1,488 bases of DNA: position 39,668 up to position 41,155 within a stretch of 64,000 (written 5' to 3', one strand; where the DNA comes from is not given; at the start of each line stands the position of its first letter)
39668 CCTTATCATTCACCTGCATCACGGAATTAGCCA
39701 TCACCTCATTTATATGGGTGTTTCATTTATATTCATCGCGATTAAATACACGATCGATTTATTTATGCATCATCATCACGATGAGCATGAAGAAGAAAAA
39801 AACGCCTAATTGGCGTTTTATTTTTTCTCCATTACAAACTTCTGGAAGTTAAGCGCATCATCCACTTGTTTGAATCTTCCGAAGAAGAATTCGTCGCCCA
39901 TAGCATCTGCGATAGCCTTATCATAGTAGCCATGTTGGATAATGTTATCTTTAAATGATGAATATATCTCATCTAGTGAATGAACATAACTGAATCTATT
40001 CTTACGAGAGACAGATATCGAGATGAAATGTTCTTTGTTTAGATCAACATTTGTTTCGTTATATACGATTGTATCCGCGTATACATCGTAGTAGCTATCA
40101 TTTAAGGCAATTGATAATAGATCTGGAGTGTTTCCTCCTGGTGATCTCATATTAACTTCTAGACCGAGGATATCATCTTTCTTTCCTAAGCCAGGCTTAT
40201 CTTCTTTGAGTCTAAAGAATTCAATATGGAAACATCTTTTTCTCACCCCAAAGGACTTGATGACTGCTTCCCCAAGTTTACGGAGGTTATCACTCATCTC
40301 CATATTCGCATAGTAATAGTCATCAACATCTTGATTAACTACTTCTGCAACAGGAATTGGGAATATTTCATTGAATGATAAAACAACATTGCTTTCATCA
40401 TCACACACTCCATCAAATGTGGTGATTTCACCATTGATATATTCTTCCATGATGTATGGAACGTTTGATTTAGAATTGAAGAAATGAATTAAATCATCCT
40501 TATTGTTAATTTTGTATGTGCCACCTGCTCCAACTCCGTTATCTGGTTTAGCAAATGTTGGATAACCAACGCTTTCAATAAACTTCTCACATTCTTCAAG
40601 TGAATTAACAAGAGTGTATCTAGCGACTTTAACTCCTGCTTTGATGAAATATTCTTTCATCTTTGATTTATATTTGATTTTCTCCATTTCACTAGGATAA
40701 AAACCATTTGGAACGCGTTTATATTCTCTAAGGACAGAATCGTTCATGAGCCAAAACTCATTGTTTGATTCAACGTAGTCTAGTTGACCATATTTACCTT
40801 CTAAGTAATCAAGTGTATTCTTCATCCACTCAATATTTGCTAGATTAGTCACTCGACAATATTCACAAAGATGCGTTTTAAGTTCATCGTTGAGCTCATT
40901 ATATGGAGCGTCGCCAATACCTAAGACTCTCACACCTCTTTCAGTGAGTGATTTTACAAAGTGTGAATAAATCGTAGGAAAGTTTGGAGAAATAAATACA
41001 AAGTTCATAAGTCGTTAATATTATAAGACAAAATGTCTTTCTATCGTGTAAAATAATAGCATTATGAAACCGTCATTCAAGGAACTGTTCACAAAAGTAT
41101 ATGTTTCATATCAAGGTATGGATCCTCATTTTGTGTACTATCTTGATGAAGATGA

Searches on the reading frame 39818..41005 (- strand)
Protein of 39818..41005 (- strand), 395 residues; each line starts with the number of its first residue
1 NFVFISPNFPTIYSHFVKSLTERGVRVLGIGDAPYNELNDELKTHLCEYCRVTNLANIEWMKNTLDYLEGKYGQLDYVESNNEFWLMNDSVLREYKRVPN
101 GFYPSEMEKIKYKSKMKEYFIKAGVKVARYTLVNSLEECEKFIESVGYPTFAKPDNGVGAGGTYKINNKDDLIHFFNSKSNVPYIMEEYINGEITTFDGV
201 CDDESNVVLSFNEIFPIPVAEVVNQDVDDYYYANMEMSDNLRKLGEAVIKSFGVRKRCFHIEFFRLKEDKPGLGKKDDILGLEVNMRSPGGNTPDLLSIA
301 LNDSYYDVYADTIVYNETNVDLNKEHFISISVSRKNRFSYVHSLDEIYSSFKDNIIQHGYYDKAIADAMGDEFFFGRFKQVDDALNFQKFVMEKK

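Call 34: search_protein_families(library=pfam, proteins=[window:39818-41005:-], max_evalue=0.00001)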
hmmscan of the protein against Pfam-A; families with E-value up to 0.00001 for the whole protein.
window:39818-41005:- (395 aa): 2 families
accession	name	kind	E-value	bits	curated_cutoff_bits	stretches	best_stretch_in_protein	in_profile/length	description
PF02222.28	ATP-grasp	-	2.1e-06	28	27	1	120-269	3-152/179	ATP-grasp domain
PF02655.19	ATP-grasp_3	-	7.8e-06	26.5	23.2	0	140-215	24-94/160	ATP-grasp domain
